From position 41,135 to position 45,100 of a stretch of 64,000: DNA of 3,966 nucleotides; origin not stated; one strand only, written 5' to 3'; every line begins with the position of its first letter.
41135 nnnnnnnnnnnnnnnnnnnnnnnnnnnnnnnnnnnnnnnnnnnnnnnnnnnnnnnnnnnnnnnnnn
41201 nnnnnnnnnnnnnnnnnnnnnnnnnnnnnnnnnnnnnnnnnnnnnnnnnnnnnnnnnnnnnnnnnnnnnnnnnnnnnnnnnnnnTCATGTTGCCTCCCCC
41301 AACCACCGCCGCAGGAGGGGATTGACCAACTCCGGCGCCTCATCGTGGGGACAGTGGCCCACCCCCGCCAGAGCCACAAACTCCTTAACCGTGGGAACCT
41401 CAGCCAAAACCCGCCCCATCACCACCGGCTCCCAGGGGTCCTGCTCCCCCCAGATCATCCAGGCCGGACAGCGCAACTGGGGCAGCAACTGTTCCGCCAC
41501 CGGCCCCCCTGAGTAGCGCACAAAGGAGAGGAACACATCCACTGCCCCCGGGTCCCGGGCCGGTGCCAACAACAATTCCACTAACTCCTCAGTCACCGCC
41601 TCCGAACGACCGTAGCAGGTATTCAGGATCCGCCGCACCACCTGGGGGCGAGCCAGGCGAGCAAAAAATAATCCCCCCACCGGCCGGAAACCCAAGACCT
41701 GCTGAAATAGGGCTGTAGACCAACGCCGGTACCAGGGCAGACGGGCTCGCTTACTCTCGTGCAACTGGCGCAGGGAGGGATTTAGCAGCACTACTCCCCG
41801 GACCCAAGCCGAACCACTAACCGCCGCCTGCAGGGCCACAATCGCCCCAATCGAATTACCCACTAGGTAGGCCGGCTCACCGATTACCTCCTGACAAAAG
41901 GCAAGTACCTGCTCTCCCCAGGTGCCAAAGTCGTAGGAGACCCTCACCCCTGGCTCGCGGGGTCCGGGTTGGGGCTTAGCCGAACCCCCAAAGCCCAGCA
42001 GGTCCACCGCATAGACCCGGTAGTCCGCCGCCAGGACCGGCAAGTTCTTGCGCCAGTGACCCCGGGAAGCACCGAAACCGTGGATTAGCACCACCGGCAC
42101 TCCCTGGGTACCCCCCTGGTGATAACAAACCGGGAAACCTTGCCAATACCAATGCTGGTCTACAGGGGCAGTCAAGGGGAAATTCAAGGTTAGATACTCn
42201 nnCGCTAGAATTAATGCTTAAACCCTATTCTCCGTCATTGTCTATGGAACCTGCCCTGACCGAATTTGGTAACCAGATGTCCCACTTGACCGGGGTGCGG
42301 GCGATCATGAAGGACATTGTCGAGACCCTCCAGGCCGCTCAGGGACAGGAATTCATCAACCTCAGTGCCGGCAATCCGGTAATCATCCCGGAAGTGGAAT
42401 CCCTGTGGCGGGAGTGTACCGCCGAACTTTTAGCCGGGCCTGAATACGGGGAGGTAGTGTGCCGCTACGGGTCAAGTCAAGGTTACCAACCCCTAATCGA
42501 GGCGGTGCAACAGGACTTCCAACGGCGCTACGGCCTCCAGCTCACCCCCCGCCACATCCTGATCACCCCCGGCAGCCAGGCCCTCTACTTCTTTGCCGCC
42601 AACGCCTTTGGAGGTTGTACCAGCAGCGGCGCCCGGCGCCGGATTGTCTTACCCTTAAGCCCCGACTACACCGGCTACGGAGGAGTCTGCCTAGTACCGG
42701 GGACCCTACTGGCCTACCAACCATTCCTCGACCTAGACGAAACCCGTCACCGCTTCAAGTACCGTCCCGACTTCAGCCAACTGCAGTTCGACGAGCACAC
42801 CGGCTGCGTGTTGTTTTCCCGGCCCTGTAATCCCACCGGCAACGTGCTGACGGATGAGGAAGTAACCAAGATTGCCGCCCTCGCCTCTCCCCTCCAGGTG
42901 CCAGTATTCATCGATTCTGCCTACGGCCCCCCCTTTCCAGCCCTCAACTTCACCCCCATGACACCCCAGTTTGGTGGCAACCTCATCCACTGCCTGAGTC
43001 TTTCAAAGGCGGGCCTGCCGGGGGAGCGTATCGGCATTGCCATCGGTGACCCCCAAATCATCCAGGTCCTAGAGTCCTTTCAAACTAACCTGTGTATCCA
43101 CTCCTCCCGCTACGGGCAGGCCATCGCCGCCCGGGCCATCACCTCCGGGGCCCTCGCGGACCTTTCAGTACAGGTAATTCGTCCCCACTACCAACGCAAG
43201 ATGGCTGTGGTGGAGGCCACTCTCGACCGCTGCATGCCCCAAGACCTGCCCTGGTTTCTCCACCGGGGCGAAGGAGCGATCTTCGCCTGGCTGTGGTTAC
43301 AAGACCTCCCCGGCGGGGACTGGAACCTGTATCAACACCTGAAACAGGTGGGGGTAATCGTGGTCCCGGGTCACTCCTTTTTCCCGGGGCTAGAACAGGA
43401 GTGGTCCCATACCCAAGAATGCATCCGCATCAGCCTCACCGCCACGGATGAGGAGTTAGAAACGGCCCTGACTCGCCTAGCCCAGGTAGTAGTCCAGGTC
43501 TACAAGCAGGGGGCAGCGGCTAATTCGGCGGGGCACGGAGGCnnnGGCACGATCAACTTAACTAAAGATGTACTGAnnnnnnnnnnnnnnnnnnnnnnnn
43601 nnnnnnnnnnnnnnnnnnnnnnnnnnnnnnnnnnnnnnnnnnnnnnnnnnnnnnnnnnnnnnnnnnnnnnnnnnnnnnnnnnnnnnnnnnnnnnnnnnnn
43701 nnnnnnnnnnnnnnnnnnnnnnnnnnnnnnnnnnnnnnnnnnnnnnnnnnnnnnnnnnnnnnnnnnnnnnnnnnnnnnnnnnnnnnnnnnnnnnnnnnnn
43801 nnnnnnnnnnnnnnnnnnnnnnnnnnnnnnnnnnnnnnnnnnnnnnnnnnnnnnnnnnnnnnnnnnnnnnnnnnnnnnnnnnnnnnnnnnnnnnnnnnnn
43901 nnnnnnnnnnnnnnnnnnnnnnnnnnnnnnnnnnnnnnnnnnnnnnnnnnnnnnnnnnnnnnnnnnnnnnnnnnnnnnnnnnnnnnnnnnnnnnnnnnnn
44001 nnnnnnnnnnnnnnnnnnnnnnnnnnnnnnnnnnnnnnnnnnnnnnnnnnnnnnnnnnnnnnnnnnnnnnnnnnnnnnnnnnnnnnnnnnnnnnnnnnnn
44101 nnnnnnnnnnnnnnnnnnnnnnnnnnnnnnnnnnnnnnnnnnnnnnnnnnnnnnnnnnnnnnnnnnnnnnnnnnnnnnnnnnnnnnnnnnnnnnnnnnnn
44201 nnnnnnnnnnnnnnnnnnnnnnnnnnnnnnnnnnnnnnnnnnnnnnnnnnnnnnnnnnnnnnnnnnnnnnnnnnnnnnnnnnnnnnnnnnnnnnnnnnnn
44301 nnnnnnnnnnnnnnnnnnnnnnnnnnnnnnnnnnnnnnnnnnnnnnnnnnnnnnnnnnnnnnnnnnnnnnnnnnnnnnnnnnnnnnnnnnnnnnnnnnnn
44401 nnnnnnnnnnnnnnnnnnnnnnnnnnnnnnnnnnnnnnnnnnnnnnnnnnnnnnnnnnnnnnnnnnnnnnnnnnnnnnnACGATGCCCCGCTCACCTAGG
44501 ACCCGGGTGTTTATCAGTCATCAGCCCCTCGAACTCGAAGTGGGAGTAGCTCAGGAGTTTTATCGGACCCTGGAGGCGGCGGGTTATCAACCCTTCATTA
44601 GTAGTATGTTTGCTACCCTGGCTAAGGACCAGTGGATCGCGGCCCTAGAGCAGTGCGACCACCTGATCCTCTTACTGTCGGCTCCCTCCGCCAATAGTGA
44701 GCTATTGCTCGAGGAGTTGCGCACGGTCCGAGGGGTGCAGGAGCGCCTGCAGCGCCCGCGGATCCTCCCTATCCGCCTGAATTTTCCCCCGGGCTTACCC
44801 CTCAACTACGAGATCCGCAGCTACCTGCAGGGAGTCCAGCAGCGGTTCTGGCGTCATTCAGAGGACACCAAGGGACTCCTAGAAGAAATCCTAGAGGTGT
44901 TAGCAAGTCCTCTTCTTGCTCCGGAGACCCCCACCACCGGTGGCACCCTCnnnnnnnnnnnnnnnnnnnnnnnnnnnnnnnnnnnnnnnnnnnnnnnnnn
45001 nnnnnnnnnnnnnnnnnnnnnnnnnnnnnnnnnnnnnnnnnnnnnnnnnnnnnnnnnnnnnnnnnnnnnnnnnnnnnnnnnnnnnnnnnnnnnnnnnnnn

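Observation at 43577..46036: Single-polypeptide Ser/Thr kinase - TIR-like - STAND/AAA-like NTPase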

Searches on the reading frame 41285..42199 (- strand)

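Call 65: search_protein_families(library=pfam, proteins=[window:41285-42199:-], max_evalue=0.001)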
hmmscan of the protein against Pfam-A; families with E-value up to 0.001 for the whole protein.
window:41285-42199:- (304 aa): 4 families
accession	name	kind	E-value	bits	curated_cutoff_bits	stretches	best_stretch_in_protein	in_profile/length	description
PF12697.13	Abhydrolase_6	-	3.1e-27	97.1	26.3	1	36-293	1-215/217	Alpha/beta hydrolase family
PF00561.26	Abhydrolase_1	-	6.4e-23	82.1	25.8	1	35-289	2-245/245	alpha/beta hydrolase fold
PF12146.15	Hydrolase_4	-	1.1e-11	45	27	1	36-285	7-235/239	Serine aminopeptidase, S33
PF10230.15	LIDHydrolase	-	0.0005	20.3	27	1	107-259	83-235/262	Lipid-droplet associated hydrolase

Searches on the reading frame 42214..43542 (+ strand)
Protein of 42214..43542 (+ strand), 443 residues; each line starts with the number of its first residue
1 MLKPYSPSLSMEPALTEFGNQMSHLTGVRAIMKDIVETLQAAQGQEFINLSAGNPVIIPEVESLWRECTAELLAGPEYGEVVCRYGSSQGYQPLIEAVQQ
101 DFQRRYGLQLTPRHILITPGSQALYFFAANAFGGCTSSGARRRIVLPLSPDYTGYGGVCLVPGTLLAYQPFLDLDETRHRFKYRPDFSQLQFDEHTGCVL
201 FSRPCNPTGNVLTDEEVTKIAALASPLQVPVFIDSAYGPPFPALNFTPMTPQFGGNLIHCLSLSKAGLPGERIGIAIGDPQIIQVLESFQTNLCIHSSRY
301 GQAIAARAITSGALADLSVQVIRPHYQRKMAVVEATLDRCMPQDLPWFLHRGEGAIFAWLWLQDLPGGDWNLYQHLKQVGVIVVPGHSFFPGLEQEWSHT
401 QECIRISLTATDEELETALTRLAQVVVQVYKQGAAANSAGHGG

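Call 65: search_protein_families(library=pfam, proteins=[window:42214-43542:+], max_evalue=0.001)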
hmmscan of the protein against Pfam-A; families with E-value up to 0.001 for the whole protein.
window:42214-43542:+ (443 aa): 1 family
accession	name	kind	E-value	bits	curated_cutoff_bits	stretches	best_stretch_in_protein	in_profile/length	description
PF00155.27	Aminotran_1_2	-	3.8e-28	99.2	19.7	1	82-422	35-361/361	Aminotransferase class I and II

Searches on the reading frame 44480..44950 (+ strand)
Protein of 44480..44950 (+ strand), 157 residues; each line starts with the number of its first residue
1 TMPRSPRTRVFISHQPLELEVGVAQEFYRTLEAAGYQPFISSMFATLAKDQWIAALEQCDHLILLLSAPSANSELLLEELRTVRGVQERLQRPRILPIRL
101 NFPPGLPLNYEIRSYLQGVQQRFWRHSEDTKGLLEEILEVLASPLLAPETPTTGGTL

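Call 20: search_solved_structures(query=A2, max_evalue=10, show_alignments=5)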
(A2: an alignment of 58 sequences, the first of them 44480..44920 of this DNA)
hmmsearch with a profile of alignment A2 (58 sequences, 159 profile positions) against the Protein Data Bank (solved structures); distinct sequences matched with E-value up to 10: 55.
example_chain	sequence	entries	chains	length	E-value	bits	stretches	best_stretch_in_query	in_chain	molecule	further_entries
7uxr_A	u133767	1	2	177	0.00029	23.7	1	16-92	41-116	TIR domain protein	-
7jlv_A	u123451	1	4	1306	0.00058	22.7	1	12-99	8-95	Disease resistance protein Roq1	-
7jlu_A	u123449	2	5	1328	0.0006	22.6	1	12-99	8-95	Disease resistance protein Roq1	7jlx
4lzp_B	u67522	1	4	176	0.00061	22.6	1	6-80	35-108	Putative uncharacterized protein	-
9mud_K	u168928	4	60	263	0.0007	22.4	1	23-132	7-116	Cat1 (CRISPR associated TIR 1) pentagonal filament | Cat1 (CRISPR associated TIR 1) pentagonal filament assembly | Cat1 (CRISPR-associated TIR 1)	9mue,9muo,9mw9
7uwg_A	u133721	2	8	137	0.0029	20.4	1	16-123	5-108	Molecular chaperone Tir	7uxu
6o0w_A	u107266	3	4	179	0.0034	20.2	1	15-111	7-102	TIR-NB-LRR type resistance protein RUN1 | Disease resistance protein RUN1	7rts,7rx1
4c7m_A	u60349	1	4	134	0.0035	20.2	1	16-80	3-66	Toll/interleukin-1 receptor domain-containing protein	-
8g83_A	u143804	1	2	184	0.0062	19.3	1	17-123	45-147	NAD(+) hydrolase AbTIR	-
7ylf_A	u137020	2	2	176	0.0068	19.2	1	8-151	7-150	Toll-like receptor 15 | Toll-like receptor 2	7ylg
9m0n_A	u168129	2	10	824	0.0073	19.1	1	45-114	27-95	Tetratricopeptide repeat protein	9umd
10ra_A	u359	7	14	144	0.012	18.4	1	15-81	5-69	Sterile alpha and TIR motif-containing protein 1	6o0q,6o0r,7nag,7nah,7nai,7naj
5ku7_A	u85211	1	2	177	0.012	18.4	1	12-98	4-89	TIR-NB-LRR type resistance protein RPV1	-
6o0u_A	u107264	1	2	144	0.012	18.4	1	15-81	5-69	Sterile alpha and TIR motif-containing protein 1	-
9hq0_A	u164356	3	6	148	0.015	18.1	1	16-81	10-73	NAD(+) hydrolase SARM1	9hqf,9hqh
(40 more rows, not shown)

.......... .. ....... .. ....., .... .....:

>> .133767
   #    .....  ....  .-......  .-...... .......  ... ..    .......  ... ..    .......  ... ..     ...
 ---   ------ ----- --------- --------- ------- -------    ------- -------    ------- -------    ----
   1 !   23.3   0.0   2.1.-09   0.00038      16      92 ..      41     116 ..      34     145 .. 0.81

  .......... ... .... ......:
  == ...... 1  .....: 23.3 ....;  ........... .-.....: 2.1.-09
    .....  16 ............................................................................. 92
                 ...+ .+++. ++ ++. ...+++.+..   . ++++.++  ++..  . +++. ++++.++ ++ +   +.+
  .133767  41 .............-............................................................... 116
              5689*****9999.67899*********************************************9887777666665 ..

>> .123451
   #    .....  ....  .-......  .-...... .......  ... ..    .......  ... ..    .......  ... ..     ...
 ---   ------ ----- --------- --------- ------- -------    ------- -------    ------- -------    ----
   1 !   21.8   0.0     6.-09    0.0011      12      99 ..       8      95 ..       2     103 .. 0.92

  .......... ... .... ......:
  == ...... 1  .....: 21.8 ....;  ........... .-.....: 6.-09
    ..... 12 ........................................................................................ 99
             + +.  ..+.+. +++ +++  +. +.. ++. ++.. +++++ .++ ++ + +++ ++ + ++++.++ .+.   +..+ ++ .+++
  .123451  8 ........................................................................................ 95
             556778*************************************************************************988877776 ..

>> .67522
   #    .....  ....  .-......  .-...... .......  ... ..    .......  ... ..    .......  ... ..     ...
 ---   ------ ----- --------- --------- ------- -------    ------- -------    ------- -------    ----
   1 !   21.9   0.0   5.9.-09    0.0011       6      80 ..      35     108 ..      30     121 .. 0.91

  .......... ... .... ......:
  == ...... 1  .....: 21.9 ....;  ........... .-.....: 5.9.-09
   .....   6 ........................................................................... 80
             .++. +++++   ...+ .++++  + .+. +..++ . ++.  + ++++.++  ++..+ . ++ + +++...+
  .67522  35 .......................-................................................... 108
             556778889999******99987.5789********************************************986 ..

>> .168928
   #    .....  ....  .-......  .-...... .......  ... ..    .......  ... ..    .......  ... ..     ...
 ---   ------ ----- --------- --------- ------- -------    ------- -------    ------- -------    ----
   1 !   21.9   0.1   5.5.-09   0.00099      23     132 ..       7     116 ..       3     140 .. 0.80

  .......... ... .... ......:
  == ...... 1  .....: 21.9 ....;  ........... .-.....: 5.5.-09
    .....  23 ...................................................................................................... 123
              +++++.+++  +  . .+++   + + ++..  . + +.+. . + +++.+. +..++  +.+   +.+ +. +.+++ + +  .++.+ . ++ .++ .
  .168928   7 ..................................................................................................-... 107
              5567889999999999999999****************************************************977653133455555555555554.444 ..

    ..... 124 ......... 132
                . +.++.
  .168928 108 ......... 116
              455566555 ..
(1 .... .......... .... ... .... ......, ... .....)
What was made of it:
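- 44714..44716 (+): Codon for E380, the candidate catalytic Glu of the TIR domain. It aligns with the catalytic Glu of Roq1 (WCLEEL) and Cat1 (WCWDEL) (call 20).
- On TIR NADase subclass: E380 aligns with the Glu of Roq1 WCLEEL and Cat1 WCWDEL (call 20).
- Closest known: Plant TIR-NB-ARC-LRR receptors. Same: The TIR Glu sits at the same aligned position (call 20).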

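Call 35: predict_structure(alignment_id=A4)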
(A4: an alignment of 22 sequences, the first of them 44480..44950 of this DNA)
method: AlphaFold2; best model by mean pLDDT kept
length: 157 residues; sequences in the alignment: 22
mean_pLDDT: 88.0   pTM: 0.82
mean pLDDT of the five models: 88.0, 87.5, 87.3, 86.8, 86.0
residues with pLDDT >= 90: 115; 70-90: 20; 50-70: 20; < 50: 2
segments of 3 or more residues with pLDDT < 50: none
pLDDT, mean of each block of 10 residues (from residue 1): 69 95 96 94 76 92 96 92 94 96 87 92 95 95 72 57
secondary structure, 60 per line:
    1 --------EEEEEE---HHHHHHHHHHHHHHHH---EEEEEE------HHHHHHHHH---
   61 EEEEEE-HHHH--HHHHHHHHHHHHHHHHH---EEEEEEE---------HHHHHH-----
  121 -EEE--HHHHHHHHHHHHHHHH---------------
elements in order: E9-14 H18-33 E37-42 H49-57 E61-66 H68-71 H74-90 E94-100 H110-115 E122-124 H127-142
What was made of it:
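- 44501..44905 (+): TIR domain (residues 309-443). AlphaFold2 model has pLDDT 88 and pTM 0.82 with alternating beta/alpha elements (call 35).
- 44588..44644 (+): BB-loop region (residues 338-356). It is 3 residues shorter than in relatives and lacks the consensus Gly: 'ATLAK---DQW' against 'RLGENW'. The model shows lower pLDDT here (call 35).
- On TIR domain: Model with pLDDT 88 (call 35).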

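Call 39: fold_search(model_id=the predicted structure, library=pdb)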
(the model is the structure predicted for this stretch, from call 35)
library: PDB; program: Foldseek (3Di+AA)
matches with E <= 10: 1722; with E <= 0.001: 66
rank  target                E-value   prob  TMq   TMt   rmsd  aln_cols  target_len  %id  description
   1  8ifl_F                1.2e-05  1.00  0.59  0.25   4.4       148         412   20  Cryo-EM structure of tetrameric SPARTA gRNA-ssDNA target complex in state 1 (released 2024-01-17)
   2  4c6t_B                1.4e-05  1.00  0.67  0.64   5.0       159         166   14  Crystal structure of the RPS4 and RRS1 TIR domain heterodimer (released 2014-05-28)
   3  8spo_I                1.6e-05  1.00  0.61  0.29   7.1       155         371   20  Tetramerized activation of MapSPARTA bound with NAD+ (released 2023-08-23)
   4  4c6t_D                1.8e-05  1.00  0.65  0.62   4.9       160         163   13  Crystal structure of the RPS4 and RRS1 TIR domain heterodimer (released 2014-05-28)
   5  8i87_C                2.5e-05  1.00  0.59  0.26   4.2       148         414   19  Cryo-EM structure of TIR-APAZ/Ago-gRNA-DNA complex (released 2023-07-19)
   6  8ifl_A                3.1e-05  1.00  0.62  0.26   5.6       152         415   19  Cryo-EM structure of tetrameric SPARTA gRNA-ssDNA target complex in state 1 (released 2024-01-17)
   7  8qlp_E                3.1e-05  1.00  0.63  0.27   6.2       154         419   16  CryoEM structure of the RNA/DNA bound SPARTA (BabAgo/TIR-APAZ) tetrameric complex (released 2024-01-31)
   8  8qlp_M                3.5e-05  1.00  0.65  0.27   6.1       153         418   18  CryoEM structure of the RNA/DNA bound SPARTA (BabAgo/TIR-APAZ) tetrameric complex (released 2024-01-31)
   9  8i88_C                4.3e-05  1.00  0.64  0.26   3.8       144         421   22  Cryo-EM structure of TIR-APAZ/Ago-gRNA complex (released 2023-07-05)
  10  4c6r_A                4.5e-05  1.00  0.63  0.61   5.2       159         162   13  Crystal structure of the TIR domain from the Arabidopsis Thaliana disease resistance protein RPS4 (released 2014-05-28)
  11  8fex_A                4.5e-05  1.00  0.61  0.25   4.0       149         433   19  Inactivate state of Maribacter polysiphoniae Argonuate (short pAgo system) (released 2023-08-23)
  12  8isy_B                4.8e-05  1.00  0.61  0.24   4.1       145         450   21  Cryo-EM structure of free-state Crt-SPARTA (released 2023-10-18)
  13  8k34_A                6.3e-05  1.00  0.62  0.25   3.9       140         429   18  Cryo-EM structure of SPARTA gRNA binary complex (released 2024-01-17)
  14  7qg0_A                6.7e-05  1.00  0.65  0.18   3.6       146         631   18  Inhibitor-induced hSARM1 duplex (released 2022-12-21)
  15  8u72_F                6.7e-05  1.00  0.67  0.28   3.6       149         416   19  Cryo-EM structure of the SPARTA oligomer with guide RNA and target DNA (released 2024-06-12)
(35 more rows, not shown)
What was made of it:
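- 44501..44905 (+): The top 49 Foldseek hits are all TIR domains (call 39).
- On TIR domain: The top 49 Foldseek PDB hits are all TIR domains, with query TM about 0.45-0.67 (call 39).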

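Call 82: search_protein_representatives(alignment_id=A4)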
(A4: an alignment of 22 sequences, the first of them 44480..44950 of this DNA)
Query: 22 sequences, 157 profile positions. Proteins with E-value up to 0.001 (for the whole library): 19447; up to 1e-10: 1507; up to 1e-30: 129. The best 150 are listed.
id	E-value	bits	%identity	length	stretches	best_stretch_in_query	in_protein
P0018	9.0e-66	236.5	-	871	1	4-154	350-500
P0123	3.3e-64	231.4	-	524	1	6-151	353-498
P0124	3.9e-64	231.2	-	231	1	5-152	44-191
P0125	2.7e-63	228.5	-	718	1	5-151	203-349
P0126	9.0e-63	226.8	-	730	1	4-154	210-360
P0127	1.0e-61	223.4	-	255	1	4-151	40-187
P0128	8.1e-60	217.2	-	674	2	5-150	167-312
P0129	2.3e-59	215.7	-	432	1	6-149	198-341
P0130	1.4e-58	213.1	-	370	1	7-152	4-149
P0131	1.9e-58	212.7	-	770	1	5-150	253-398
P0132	1.3e-57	210.0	-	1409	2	3-153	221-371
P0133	3.7e-57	208.5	-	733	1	3-150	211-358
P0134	5.1e-57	208.1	-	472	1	4-152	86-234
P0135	1.4e-56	206.7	-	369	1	5-152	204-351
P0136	2.0e-56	206.2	-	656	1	5-139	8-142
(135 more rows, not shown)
